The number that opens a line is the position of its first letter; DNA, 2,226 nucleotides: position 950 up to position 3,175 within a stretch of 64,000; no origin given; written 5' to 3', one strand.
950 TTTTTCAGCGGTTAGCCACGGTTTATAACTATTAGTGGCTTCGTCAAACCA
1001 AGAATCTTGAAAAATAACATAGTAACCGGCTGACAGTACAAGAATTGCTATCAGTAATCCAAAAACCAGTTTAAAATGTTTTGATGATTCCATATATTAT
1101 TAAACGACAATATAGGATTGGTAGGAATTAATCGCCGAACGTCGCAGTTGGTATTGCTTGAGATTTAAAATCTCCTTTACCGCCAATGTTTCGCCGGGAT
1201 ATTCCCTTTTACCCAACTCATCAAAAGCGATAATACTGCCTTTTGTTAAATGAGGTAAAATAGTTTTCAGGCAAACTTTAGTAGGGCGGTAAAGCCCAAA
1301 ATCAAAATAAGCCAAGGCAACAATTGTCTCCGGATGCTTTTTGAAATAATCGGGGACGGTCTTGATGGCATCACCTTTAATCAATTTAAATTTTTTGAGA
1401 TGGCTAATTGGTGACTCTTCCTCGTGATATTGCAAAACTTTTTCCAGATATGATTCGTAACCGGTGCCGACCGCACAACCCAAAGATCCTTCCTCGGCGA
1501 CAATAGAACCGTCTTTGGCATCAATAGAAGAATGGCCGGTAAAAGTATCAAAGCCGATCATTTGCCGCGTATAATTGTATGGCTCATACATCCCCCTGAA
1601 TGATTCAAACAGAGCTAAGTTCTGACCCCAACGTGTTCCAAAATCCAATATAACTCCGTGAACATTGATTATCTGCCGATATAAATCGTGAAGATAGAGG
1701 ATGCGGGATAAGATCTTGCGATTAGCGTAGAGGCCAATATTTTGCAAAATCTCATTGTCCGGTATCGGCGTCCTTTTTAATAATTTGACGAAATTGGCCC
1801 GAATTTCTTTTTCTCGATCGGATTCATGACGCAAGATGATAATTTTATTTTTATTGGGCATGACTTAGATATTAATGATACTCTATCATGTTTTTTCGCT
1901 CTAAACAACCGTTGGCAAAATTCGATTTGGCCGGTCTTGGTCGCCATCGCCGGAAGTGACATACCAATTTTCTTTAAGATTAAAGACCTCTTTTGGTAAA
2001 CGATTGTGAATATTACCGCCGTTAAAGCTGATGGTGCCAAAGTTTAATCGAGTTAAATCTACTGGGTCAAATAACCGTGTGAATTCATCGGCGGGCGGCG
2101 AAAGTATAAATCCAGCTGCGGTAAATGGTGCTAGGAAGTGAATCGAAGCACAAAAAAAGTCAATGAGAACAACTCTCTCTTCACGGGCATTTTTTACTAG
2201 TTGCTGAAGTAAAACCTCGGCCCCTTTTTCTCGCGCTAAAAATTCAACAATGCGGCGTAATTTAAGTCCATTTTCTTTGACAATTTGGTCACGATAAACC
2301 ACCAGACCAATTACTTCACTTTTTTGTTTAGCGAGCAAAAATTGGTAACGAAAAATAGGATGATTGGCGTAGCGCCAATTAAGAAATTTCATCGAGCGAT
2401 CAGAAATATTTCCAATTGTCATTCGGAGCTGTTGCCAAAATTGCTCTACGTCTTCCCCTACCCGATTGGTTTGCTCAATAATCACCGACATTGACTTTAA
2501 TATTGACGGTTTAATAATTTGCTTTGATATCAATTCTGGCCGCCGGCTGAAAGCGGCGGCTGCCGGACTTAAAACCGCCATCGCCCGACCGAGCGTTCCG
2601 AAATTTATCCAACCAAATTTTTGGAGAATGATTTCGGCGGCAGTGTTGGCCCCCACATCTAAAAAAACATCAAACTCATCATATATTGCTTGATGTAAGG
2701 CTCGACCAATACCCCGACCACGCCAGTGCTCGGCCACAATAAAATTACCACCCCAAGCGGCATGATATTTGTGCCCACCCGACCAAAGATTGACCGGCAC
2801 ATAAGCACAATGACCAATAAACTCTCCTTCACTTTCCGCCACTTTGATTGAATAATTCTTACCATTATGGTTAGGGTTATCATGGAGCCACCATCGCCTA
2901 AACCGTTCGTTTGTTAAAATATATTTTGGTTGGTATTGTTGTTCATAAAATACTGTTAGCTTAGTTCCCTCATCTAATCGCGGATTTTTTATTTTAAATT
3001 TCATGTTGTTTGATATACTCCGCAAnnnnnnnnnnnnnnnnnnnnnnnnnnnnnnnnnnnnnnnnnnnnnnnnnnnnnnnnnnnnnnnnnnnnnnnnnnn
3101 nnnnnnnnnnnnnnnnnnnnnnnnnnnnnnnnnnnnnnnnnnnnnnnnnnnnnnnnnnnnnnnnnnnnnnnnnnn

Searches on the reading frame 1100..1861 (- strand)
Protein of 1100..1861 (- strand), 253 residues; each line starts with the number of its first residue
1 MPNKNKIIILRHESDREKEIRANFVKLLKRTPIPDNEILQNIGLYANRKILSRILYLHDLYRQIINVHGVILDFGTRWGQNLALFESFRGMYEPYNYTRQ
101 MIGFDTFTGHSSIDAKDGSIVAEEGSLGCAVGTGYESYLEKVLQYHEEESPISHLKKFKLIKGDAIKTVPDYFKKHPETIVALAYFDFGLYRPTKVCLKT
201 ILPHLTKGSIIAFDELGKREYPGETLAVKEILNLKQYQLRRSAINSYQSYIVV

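Call 6: search_protein_families(library=pfam, proteins=[window:1100-1861:-], max_evalue=0.001)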
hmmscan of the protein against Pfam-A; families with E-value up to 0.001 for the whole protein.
window:1100-1861:- (253 aa): 1 family
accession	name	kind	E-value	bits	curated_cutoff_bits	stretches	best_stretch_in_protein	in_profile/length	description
PF13578.12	Methyltransf_24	-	0.00097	20.4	26.3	0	148-215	43-104/105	Methyltransferase domain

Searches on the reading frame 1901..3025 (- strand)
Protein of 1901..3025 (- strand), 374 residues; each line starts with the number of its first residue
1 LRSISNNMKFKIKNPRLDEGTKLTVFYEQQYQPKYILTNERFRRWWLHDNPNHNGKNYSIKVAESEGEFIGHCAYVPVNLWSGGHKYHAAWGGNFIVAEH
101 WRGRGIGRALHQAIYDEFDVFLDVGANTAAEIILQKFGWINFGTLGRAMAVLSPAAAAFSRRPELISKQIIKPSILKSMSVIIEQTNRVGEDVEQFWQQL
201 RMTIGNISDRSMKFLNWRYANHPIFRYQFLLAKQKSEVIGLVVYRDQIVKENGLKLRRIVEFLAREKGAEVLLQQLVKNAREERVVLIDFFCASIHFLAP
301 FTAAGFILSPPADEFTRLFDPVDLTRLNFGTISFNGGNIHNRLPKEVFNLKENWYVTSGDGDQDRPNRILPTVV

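Call 6: search_protein_families(library=pfam, proteins=[window:1901-3025:-], max_evalue=0.001)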
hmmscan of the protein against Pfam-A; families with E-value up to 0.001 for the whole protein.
window:1901-3025:- (374 aa): 3 families
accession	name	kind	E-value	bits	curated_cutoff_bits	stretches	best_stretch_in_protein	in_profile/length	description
PF00583.31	Acetyltransf_1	-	3e-09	37.6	20.7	1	41-117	23-87/116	Acetyltransferase (GNAT) family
PF13508.13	Acetyltransf_7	-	3e-07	31.2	27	1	59-139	4-82/84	Acetyltransferase (GNAT) domain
PF13673.13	Acetyltransf_10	-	0.00013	22.4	23.6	0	94-142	56-110/128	Acetyltransferase (GNAT) domain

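Call 38: search_protein_families(library=ncbifam, proteins=[window:1901-3025:-], max_evalue=0.001)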
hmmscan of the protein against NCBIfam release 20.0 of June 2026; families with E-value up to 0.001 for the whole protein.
window:1901-3025:- (374 aa): 0 families
